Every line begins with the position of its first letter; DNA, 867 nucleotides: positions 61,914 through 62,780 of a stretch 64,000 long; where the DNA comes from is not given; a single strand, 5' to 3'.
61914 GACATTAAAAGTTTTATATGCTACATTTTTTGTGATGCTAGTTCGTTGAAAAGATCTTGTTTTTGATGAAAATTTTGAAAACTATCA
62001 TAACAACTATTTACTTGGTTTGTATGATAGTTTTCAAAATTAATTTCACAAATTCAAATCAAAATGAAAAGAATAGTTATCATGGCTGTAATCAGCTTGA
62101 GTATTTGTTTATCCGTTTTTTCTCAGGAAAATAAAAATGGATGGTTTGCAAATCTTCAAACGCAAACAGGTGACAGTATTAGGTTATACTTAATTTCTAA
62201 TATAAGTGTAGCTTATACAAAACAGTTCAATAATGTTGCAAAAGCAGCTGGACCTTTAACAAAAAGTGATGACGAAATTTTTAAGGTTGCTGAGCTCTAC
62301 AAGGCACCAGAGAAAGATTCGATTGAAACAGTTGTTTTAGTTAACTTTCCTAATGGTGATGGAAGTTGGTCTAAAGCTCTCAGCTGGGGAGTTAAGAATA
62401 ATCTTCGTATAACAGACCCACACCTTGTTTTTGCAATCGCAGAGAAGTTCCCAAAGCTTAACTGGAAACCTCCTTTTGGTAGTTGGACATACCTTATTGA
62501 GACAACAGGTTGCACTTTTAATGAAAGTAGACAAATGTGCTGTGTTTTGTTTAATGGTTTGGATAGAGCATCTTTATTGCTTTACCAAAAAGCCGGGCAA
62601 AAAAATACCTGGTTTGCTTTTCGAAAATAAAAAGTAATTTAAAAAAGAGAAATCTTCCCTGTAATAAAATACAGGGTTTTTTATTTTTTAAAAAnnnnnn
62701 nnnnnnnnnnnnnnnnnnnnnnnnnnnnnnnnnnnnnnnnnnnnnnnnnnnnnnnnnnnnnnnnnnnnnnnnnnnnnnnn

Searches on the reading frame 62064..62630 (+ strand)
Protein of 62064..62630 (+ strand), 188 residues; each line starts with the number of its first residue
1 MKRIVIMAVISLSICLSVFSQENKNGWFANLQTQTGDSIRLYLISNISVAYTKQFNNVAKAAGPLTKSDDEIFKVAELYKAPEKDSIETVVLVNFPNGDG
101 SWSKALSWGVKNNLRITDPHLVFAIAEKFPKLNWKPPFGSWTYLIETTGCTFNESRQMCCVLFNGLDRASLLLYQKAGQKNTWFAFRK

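Call 12: search_protein_families(library=pfam, proteins=[window:62064-62630:+], max_evalue=0.01)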
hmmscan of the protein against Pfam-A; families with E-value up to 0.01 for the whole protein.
window:62064-62630:+ (188 aa): 0 families

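Call 14: find_homologous_proteins(query=window:62064-62630:+)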
Query window:62064-62630:+ (188 aa): 1 proteins with E <= 0.001 among 30 candidates.
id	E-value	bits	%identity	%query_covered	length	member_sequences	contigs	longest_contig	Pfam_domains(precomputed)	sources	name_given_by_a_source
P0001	1.4e-119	414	100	97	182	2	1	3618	-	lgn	-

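Call 15: find_encoding_contigs(protein=window:62064-62630:+, flank=3000, max_places=6)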
Protein window:62064-62630:+ (188 aa): no gene with exactly this product is on record in the collection.

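Call 16: find_encoding_contigs(protein=P0001, flank=4000, max_places=6)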
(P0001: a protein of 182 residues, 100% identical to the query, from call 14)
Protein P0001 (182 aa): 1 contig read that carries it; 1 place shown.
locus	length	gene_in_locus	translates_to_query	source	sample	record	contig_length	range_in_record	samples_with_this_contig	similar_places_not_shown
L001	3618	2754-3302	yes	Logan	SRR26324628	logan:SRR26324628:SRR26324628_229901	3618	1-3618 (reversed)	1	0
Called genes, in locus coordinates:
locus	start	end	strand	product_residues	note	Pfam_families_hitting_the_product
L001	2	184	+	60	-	?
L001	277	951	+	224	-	PF03070:TENA_THI-4, PF14518:Haem_oxygenas_2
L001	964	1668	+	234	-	PF01996:F420_ligase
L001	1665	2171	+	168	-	PF00383:dCMP_cyt_deam_1, PF14437:MafB19-deam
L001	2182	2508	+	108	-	PF12643:MazG-like (weak)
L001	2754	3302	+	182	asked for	-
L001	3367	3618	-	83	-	?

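Call 38: search_protein_representatives(protein=window:62064-62630:+)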
Query: 188 residues. Proteins with E-value up to 0.001 (for the whole library): 208; up to 1e-10: 69; up to 1e-30: 1. The best 150 are listed.
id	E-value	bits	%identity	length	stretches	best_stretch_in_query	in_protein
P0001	4.6e-120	414.4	100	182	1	7-188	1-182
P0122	1.1e-24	103.5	40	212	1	40-188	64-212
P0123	6.3e-23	97.7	39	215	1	23-188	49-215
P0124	2.1e-22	96.0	35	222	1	22-188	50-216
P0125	2.4e-22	95.8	35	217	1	23-188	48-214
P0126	7.3e-21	91.0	40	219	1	37-188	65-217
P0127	3.1e-20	88.9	37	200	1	22-188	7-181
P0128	3.1e-19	85.7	37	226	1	18-188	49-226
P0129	5.8e-19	84.8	39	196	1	47-188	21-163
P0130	8.2e-18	81.1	36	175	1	46-188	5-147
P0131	1.4e-17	80.3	38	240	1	38-188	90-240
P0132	1.7e-17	80.0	34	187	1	36-188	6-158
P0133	6.5e-17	78.1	32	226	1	25-168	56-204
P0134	6.6e-17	78.1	39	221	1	53-188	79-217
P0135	9.5e-17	77.6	39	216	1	52-188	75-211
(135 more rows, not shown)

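Call 40: predict_structure(protein=window:62064-62630:+)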
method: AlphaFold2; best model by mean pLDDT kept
length: 188 residues; sequences in the alignment: 1
mean_pLDDT: 32.5   pTM: 0.25
mean pLDDT of the five models: 32.5, 32.4, 31.4, 30.0, 27.1
residues with pLDDT >= 90: 0; 70-90: 0; 50-70: 0; < 50: 188
segments of 3 or more residues with pLDDT < 50: 1-188
pLDDT, mean of each block of 10 residues (from residue 1): 25 28 37 38 36 33 36 34 39 43 41 33 32 28 23 29 27 29 27
secondary structure, 60 per line:
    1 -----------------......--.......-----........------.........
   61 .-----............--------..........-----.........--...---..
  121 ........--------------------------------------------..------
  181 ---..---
elements in order: E18-23 E26-32 E38-45 H52-61 H67-78 E87-96 E102-110 E113-115 H119-128

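Call 42: search_protein_families(library=phrogs, alignment_id=A2, max_evalue=0.01)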
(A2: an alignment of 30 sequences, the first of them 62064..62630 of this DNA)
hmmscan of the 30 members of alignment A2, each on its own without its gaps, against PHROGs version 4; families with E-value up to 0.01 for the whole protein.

A. member 1, window:62064-62630:+ (188 aa): 0 families

B. families by the number of members that match (of 30 scanned): 1 family
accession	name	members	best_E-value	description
phrog_2854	-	1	0.0035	tail length tape measure protein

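Call 43: search_protein_families(library=pfam, alignment_id=A2, max_evalue=0.01)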
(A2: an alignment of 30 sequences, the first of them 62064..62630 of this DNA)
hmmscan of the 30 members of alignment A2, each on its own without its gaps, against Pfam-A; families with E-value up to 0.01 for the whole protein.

A. member 1, window:62064-62630:+ (188 aa): 0 families

B. families by the number of members that match (of 30 scanned): 0 families

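Call 44: search_solved_structures(query=A2, max_evalue=1)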
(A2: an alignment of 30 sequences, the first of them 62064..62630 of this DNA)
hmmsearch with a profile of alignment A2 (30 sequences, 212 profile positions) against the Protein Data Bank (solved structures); distinct sequences matched with E-value up to 1: 0.

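Call 49: find_homologous_proteins(query=A2, max_evalue=0.00001)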
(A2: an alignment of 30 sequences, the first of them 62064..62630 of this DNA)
Query A2 (30 sequences) (188 aa, profile of the alignment): 8 proteins with E <= 0.00001 among 1594 candidates.
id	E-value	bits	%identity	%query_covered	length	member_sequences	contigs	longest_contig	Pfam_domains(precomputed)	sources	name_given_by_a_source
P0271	3.9e-80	287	42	79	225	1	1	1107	-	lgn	-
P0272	3.1e-73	264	40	91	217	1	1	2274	-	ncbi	-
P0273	4.3e-67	244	38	86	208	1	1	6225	-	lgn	-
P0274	4.2e-62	228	30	79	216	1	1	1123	-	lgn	-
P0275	9.9e-56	207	33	94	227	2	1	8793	-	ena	-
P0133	4.8e-54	201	30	86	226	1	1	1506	-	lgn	-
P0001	2.2e-53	199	100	97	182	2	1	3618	-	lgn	-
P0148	4.4e-53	198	29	78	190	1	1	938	-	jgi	jgi:hypothetical protein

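Call 50: find_encoding_contigs(protein=P0275, flank=5000, max_places=2)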
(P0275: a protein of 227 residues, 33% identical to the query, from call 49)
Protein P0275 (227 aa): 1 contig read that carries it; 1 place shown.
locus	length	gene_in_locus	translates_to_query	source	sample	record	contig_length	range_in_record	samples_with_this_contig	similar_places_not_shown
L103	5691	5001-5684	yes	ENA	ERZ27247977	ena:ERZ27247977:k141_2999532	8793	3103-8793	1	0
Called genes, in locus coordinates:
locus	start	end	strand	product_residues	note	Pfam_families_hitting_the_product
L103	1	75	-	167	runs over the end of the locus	-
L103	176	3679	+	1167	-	PF00133:tRNA-synt_1, PF09334:tRNA-synt_1g (weak), PF00300:His_Phos_1, PF00133:tRNA-synt_1, PF09334:tRNA-synt_1g, PF08264:Anticodon_1, PF19302:DUF5915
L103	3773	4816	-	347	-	PF00579:tRNA-synt_1b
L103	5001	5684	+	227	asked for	-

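Call 51: find_encoding_contigs(protein=P0273, flank=5000, max_places=2)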
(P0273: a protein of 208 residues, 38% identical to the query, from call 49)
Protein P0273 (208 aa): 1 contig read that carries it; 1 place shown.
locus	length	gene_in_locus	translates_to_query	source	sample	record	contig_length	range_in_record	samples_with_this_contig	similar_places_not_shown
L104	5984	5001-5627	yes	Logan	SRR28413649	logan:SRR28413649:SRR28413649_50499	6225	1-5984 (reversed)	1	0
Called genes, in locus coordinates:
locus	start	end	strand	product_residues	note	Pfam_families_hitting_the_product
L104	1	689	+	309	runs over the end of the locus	?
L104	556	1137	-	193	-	PF00081:Sod_Fe_N (weak), PF02777:Sod_Fe_C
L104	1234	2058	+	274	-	PF25281:MBL_MAP1B (faint), PF00753:Lactamase_B, PF23023:Anti-Pycsar_Apyc1 (weak), PF12706:Lactamase_B_2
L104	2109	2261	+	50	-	-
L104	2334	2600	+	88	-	PF19891:DUF6364 (weak)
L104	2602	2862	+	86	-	PF05016:ParE_toxin (weak), PF15738:YafQ_toxin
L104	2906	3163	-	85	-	PF00830:Ribosomal_L28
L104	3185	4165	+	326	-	PF13620:CarboxypepD_reg (weak)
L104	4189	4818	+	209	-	PF02163:Peptidase_M50 (faint)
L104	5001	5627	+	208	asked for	-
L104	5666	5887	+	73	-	-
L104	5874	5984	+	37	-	?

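Call 52: find_encoding_contigs(protein=P0272, flank=5000, max_places=2)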
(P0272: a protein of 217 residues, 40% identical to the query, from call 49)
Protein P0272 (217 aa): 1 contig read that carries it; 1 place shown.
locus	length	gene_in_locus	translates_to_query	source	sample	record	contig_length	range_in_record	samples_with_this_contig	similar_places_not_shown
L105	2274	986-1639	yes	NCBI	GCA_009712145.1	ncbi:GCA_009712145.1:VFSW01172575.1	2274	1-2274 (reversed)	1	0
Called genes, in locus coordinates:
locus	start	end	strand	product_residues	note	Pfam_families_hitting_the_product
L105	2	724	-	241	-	?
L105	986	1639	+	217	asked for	-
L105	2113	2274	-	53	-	?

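Call 56: find_related_loci(query=A4, collection=viral_contigs, flank=2000)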
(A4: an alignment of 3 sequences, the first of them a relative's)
Query A4 (217 aa) in viral_contigs; peptide patterns used: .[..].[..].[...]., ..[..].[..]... (x = any residue, [..] = any of these).
74 stretches matched a pattern, but none encodes a relative of the query by tblastn (E <= 1e-3).

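Call 60: find_related_loci(query=A5, collection=viral_contigs, flank=1500)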
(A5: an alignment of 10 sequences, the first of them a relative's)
Query A5 (217 aa) in viral_contigs; peptide patterns used: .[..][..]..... (x = any residue, [..] = any of these).
3 stretches matched a pattern, but none encodes a relative of the query by tblastn (E <= 1e-3).

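Call 61: find_related_loci(query=A5, collection=metagenome_contigs, flank=1500)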
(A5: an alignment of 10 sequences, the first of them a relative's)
Query A5 (217 aa) in metagenome_contigs; peptide patterns used: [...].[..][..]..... (x = any residue, [..] = any of these).
21 stretches matched a pattern; 10 encode a relative of the query (tblastn E <= 1e-3); 10 distinct loci.
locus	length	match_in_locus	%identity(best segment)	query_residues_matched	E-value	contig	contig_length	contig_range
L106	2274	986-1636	100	1-217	6e-160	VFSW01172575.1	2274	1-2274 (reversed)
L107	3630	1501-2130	60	7-215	2e-85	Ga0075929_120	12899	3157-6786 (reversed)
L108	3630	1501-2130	60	7-215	2e-85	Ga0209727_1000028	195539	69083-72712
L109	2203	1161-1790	60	7-215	3e-88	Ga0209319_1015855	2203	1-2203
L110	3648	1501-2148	59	1-215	4e-84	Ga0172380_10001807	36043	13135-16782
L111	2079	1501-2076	63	1-190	5e-79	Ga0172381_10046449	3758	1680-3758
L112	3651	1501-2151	62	1-215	3e-85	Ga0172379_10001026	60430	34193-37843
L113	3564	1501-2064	48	29-215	7e-53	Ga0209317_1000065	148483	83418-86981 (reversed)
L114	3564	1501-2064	48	29-215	7e-53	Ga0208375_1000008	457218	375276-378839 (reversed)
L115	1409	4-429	62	74-215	2e-53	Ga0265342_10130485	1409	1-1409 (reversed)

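Call 63: find_encoding_contigs(protein=P0133, flank=2000, max_places=2)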
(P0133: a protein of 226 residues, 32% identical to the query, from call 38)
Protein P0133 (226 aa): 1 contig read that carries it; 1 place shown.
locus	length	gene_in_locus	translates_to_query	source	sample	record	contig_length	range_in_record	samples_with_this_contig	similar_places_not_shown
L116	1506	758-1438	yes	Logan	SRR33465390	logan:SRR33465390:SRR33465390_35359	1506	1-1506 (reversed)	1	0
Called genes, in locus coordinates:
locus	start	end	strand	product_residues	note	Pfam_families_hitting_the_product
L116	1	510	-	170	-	?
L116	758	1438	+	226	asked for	-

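Call 64: find_encoding_contigs(protein=P0274, flank=2000, max_places=2)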
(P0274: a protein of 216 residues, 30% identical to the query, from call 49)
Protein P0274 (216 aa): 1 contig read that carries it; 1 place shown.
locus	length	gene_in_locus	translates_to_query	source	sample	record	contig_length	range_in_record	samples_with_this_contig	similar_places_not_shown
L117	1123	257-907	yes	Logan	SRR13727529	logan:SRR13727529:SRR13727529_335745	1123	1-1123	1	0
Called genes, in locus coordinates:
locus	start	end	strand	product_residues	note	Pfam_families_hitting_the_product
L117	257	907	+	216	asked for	-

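Call 77: predict_structure(alignment_id=A6)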
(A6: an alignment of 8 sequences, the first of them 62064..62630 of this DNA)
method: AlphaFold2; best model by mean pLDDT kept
length: 188 residues; sequences in the alignment: 8
mean_pLDDT: 83.9   pTM: 0.80
mean pLDDT of the five models: 83.9, 83.3, 82.7, 81.4, 78.6
residues with pLDDT >= 90: 110; 70-90: 46; 50-70: 9; < 50: 23
segments of 3 or more residues with pLDDT < 50: 1-23
pLDDT, mean of each block of 10 residues (from residue 1): 42 41 71 91 95 93 74 91 92 90 93 95 95 86 93 92 87 79 95
secondary structure, 60 per line:
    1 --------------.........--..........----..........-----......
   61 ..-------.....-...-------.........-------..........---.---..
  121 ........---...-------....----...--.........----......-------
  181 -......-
elements in order: H15-23 H26-35 E40-49 H55-62 H70-74 E86-94 H102-111 H119-128 E142-145 E150-152 E155-163 E168-173 E182-187

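Call 80: fold_search(model_id=the predicted structure, library=pdb)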
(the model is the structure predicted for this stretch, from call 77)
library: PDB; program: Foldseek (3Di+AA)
matches with E <= 10: 253; with E <= 0.001: 0
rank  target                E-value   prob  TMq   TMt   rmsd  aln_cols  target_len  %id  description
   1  7lt1_A                9.7e-02  0.08  0.15  0.09  19.4       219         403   10  Structure of the cGAS-like receptor human MB21D2 (released 2021-07-21)
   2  6w9r_A                3.3e-01  0.04  0.17  0.19  17.7       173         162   12  Crystal structure of an OTU deubiquitinase from Wolbachia pipientis wMel bound to ubiquitin (released 2020-07-01)
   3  8g5j_C                3.9e-01  0.08  0.15  0.08  13.7        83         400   12  Cryo-EM structure of the Mismatch Uncoupling Complex (II) of Human Mitochondrial DNA Polymerase Gamma (released 2024-01-10)
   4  4ztu_C                4.8e-01  0.06  0.14  0.08  13.6        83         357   12  Structural basis for processivity and antiviral drug toxicity in human mitochondrial DNA replicase (released 2015-09-23)
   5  4ztz_C                4.8e-01  0.06  0.14  0.08  13.6        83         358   12  Structural basis for processivity and antiviral drug toxicity in human mitochondrial DNA replicase (released 2015-09-23)
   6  5gs9_C                5.1e-01  0.04  0.21  0.16  14.1       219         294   10  Crystal structure of CASTOR1-arginine (released 2016-09-28)
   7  6w9r_B                6.6e-01  0.04  0.18  0.19  14.2       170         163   12  Crystal structure of an OTU deubiquitinase from Wolbachia pipientis wMel bound to ubiquitin (released 2020-07-01)
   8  3hdp                  7.5e-01  0.07  0.12  0.14   7.2        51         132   18  Crystal structure of the NI(II)-bound Glyoxalase-I from Clostridium acetobutylicum (released 2009-05-26)
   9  9ibz_B                8.5e-01  0.06  0.16  0.09  14.2        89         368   10  Chimeric mitochondrial DNA polymerase gamma ternary complex (mAhB) in human-like error-editing conformer (composite) (released 2025-06-04)
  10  5c52_C                8.5e-01  0.05  0.14  0.08  13.7        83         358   10  Probing the Structural and Molecular Basis of Nucleotide Selectivity by Human Mitochondrial DNA Polymerase gamma (released 2016-05-11)
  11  2qh0                  9.0e-01  0.06  0.13  0.17   7.7        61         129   15  Crystal structure of a glyoxalase from clostridium acetobutylicum (released 2007-07-17)
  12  6w9r_D                9.6e-01  0.03  0.17  0.18  14.0       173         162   13  Crystal structure of an OTU deubiquitinase from Wolbachia pipientis wMel bound to ubiquitin (released 2020-07-01)
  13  9ggb_B                1.1e+00  0.04  0.15  0.08  13.5        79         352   11  Structure of the G848S mutant of human mitochondrial DNA polymerase gamma in complex with PZL-A (released 2025-04-16)
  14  7lt1_B                1.2e+00  0.03  0.18  0.10  20.2       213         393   11  Structure of the cGAS-like receptor human MB21D2 (released 2021-07-21)
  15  6x1i_B                1.2e+00  0.02  0.14  0.17  16.9       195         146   11  Two-Component D3 Assembly Constructed by Fusing Symmetric Oligomers to Coiled Coils (released 2021-03-03)
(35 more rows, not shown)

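Call 86: fold_search(model_id=the predicted structure, library=viral)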
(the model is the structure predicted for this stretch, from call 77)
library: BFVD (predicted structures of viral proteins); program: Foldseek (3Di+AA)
matches with E <= 10: 268; with E <= 0.001: 0
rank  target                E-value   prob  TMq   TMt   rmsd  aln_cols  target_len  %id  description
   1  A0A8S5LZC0            8.0e-02  0.10  0.16  0.19  15.4       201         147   11  Uncharacterized protein [Siphoviridae sp. ctqw35]
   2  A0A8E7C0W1            2.5e-01  0.03  0.14  0.14  14.9       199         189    8  Uncharacterized protein [White spot syndrome virus]
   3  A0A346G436            5.1e-01  0.10  0.14  0.09   8.3        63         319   11  (no name in the UniProt tables at hand)
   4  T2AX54                6.1e-01  0.02  0.12  0.08  17.2       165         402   10  (no name in the UniProt tables at hand)
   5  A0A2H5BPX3            6.5e-01  0.04  0.14  0.12  14.3       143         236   12  Uncharacterized protein [Vibrio phage Vp_R1]
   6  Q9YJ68                6.5e-01  0.02  0.13  0.16  13.9       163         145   10  Glycoprotein 1 (Fragment) [Lymphocytic choriomeningitis virus (strain WE)]
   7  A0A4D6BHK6            7.4e-01  0.08  0.29  0.16  14.5       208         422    7  (no name in the UniProt tables at hand)
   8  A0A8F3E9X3            9.0e-01  0.02  0.13  0.14  14.3       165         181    8  Uncharacterized protein [Arthrobacter phage SilentRX]
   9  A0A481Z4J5            9.6e-01  0.06  0.20  0.07  16.9       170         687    9  Ankyrin repeat protein [Pithovirus LCPAC101]
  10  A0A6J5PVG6            1.0e+00  0.02  0.15  0.21  13.9       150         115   11  DUF1566 domain-containing protein [uncultured Caudovirales phage]
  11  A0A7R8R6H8            1.2e+00  0.09  0.17  0.20  12.7        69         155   12  Uncharacterized protein [Klebsiella phage vB_KvM-Eowyn]
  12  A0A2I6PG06            1.2e+00  0.06  0.14  0.27   6.9        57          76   14  (no name in the UniProt tables at hand)
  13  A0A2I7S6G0            1.2e+00  0.04  0.11  0.24  14.0        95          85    7  (no name in the UniProt tables at hand)
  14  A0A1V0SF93            1.2e+00  0.01  0.11  0.11  16.0       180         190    6  Uncharacterized protein [Hokovirus HKV1]
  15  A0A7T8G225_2          1.4e+00  0.04  0.17  0.05  15.4       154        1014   10  Polyprotein [Soybean thrips iflavirus 5]
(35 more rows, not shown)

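Call 104: search_protein_families(library=pfam, proteins=[L108:3010-3531:+, L108:2622-3011:-], max_evalue=0.01)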
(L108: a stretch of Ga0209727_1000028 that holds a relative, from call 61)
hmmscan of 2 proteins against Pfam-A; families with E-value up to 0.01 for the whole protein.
L108:3010-3531:+ (174 aa): 1 family
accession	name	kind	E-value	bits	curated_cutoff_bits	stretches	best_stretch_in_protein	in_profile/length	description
PF00078.32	RVT_1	-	1.1e-08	35.5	29.6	1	73-160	8-90/205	Reverse transcriptase (RNA-dependent DNA polymerase)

L108:2622-3011:- (130 aa): 1 family
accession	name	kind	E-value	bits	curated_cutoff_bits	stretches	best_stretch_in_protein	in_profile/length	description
PF22296.2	bAvd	-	2.7e-08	34.7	40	1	29-115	19-104/107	bAvd-like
